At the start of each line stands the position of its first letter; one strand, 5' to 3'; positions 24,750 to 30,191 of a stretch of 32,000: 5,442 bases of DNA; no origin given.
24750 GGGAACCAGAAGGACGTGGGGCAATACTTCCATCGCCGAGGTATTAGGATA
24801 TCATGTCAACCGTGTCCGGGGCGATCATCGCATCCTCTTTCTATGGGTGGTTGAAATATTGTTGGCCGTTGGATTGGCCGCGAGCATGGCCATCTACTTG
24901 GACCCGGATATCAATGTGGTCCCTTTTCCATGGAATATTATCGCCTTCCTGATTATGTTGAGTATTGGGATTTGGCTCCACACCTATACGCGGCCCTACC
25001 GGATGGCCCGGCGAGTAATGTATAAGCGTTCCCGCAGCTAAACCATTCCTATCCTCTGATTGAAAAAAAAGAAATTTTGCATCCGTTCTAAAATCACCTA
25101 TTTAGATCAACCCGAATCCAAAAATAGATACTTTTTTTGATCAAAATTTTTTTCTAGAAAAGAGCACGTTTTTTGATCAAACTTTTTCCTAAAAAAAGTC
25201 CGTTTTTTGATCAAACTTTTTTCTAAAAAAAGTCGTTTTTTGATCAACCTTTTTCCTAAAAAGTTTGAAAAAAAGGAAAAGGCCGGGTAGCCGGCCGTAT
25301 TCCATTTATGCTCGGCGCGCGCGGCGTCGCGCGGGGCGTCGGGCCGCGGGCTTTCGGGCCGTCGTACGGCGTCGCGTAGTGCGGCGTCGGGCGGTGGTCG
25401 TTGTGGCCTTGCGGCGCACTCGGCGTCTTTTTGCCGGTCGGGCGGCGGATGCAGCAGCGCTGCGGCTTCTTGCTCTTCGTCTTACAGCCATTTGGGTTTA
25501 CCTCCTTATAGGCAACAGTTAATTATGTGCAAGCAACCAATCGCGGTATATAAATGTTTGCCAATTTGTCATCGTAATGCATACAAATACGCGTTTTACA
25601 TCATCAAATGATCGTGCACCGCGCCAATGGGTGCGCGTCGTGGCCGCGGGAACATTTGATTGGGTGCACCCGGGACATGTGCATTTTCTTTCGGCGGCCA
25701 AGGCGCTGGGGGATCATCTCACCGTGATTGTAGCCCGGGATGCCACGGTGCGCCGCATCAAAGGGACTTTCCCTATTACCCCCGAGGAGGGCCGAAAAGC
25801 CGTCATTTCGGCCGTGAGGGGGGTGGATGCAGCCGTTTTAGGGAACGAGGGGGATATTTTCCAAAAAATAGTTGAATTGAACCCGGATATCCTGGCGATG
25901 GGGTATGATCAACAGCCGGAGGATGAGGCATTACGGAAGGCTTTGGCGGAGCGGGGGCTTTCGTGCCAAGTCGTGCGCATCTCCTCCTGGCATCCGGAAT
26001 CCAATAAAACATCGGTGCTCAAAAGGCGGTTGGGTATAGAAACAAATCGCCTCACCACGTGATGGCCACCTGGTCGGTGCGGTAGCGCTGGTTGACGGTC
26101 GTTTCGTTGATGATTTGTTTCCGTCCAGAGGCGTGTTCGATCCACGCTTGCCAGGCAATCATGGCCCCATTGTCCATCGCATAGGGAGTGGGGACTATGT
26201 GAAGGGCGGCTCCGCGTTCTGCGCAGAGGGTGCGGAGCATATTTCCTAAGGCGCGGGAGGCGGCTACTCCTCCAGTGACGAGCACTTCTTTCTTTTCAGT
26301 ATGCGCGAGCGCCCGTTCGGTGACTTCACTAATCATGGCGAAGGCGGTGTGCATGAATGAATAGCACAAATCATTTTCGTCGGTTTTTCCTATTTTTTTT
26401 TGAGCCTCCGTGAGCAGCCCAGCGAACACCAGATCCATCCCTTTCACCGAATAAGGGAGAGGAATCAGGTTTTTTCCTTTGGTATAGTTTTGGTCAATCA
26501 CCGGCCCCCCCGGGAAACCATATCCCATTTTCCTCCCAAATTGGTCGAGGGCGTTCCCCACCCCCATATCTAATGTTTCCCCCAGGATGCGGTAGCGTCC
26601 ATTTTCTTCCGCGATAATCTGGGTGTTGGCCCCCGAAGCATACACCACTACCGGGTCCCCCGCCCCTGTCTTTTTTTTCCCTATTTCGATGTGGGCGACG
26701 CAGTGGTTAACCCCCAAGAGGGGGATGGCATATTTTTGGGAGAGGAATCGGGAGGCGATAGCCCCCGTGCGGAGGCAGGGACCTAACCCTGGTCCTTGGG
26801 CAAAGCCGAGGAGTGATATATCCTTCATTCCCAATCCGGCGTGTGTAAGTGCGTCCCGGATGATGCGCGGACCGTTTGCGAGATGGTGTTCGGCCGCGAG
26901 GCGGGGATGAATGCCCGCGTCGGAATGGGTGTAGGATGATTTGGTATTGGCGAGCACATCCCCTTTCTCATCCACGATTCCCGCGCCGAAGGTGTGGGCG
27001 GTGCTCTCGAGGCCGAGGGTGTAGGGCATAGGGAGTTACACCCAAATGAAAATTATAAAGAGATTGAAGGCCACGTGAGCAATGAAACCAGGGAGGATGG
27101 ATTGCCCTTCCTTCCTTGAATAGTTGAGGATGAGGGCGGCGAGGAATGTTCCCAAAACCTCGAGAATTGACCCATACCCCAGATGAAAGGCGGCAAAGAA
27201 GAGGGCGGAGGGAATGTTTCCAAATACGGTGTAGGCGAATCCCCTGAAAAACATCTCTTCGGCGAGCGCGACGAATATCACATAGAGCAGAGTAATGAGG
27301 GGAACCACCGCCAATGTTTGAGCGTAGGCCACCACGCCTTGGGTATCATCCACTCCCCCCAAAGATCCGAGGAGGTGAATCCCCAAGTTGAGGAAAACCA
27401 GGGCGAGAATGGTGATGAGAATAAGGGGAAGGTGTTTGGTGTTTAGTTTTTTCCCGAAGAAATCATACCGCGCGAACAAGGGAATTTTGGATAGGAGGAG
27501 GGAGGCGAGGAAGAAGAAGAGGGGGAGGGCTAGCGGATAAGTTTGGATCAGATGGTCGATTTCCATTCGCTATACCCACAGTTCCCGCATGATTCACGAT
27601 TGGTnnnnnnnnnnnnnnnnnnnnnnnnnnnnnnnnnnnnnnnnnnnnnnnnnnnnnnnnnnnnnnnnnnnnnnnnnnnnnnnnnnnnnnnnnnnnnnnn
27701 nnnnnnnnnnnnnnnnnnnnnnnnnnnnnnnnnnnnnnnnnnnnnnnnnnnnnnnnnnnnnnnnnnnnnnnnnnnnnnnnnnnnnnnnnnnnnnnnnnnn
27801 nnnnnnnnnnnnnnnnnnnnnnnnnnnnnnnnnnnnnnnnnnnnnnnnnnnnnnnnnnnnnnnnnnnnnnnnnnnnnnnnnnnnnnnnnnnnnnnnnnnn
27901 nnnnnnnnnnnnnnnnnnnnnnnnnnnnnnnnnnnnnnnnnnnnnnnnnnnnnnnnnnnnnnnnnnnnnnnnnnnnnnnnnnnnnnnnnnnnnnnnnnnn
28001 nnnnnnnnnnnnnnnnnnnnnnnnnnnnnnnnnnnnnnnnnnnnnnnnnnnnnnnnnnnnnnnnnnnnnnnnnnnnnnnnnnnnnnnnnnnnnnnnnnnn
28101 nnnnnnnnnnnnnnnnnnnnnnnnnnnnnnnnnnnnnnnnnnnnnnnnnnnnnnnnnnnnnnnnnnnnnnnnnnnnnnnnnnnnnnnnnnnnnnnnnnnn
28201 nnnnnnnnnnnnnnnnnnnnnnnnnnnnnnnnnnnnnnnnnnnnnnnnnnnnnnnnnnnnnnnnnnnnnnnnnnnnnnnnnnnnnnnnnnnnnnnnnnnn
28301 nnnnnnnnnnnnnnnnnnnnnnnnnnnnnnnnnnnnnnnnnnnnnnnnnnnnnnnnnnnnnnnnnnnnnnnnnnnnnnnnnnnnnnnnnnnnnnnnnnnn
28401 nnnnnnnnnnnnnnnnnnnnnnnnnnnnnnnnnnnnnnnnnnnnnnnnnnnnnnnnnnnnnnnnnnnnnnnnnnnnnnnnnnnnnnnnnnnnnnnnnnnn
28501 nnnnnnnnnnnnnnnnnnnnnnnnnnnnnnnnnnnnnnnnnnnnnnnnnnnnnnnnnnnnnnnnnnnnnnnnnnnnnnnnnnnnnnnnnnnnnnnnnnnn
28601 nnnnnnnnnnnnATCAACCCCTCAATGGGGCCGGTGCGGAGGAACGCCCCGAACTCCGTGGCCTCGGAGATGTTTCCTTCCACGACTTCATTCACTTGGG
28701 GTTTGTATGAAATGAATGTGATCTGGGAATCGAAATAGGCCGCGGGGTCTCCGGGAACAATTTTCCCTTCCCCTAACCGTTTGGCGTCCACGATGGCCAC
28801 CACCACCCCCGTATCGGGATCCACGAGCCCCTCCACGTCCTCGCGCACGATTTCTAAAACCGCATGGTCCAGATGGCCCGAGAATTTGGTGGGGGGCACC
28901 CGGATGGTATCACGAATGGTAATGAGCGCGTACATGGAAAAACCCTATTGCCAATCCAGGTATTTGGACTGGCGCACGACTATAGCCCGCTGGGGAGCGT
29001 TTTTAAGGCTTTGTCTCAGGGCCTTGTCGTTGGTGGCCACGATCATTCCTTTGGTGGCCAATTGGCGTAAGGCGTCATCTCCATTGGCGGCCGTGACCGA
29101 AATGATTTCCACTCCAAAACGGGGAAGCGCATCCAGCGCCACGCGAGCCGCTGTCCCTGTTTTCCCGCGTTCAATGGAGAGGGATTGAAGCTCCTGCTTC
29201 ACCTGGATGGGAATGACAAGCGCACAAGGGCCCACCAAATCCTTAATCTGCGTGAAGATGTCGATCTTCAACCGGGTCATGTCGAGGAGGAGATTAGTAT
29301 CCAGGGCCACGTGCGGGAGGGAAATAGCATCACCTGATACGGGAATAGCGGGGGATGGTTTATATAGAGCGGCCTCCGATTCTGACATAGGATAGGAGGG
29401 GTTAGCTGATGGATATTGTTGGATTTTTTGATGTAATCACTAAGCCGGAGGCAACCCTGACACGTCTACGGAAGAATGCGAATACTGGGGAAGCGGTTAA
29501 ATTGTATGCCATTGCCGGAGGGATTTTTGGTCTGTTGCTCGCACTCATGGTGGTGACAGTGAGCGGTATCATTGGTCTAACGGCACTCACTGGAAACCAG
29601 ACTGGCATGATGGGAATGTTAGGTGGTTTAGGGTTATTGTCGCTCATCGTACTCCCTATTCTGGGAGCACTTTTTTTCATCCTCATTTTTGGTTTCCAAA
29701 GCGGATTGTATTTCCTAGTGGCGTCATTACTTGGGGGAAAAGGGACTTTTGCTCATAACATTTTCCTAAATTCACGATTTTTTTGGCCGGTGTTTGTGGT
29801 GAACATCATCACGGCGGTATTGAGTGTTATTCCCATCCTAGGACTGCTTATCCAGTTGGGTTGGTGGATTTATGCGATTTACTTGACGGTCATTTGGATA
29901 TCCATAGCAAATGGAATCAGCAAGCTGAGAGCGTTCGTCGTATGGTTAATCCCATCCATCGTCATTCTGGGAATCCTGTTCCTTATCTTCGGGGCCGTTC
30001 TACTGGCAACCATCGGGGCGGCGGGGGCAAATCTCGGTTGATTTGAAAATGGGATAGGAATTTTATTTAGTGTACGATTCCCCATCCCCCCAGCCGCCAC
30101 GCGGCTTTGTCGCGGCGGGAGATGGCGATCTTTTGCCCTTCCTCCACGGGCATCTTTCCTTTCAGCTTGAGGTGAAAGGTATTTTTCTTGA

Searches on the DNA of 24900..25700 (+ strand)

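Call 63: search_rna_families(source=window, start=24900, end=25700, threshold=evalue, max_evalue=1)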
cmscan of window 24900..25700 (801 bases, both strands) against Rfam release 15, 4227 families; matches with E-value up to 1: 3.
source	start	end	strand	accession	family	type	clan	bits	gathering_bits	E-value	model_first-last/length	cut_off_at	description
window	25146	25317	+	RF03532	SQ2397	Cis-reg;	-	25.2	100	0.038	1-243/243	no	Cis-regulator of HTH transcription factor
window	25139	25250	+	RF02579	tsr26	Gene; sRNA;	-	22.3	141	0.79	1-122/122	no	S. aureus tsr26 small RNA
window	25209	25271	-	RF03697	mir-722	Gene; miRNA;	-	19.7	81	0.68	1-67/67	no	mir-722 microRNA precursor family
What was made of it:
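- On Rfam RNA families: Only sub-threshold chance hits fall over array 2 (call 63).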

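Call 75: search_dna_similar(query=window:25125-25275:+, collection=plasmids, mode=distant, max_evalue=0.001, max_rows=15)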
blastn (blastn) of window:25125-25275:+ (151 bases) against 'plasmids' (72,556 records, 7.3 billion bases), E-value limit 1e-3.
No match.

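Call 76: search_dna_similar(query=window:25125-25275:+, collection=phages, mode=distant, max_evalue=0.001, max_rows=15)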
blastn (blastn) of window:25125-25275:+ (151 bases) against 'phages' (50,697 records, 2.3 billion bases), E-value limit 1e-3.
No match.

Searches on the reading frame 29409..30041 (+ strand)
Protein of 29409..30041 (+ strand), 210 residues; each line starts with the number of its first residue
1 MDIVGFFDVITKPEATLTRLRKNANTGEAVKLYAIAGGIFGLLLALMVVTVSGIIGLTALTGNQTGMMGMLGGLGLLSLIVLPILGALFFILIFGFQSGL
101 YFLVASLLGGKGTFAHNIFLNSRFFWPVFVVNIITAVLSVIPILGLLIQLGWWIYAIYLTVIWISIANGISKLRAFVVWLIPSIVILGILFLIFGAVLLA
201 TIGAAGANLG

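Call 72: search_protein_families(library=pfam, proteins=[window:29409-30041:+], max_evalue=0.01)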
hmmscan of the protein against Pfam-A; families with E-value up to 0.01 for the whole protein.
window:29409-30041:+ (210 aa): 1 family
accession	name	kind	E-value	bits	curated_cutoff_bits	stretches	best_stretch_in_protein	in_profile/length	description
PF04893.22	Yip1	-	6.3e-08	33.1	28.6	1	7-192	1-172/173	Yip1 domain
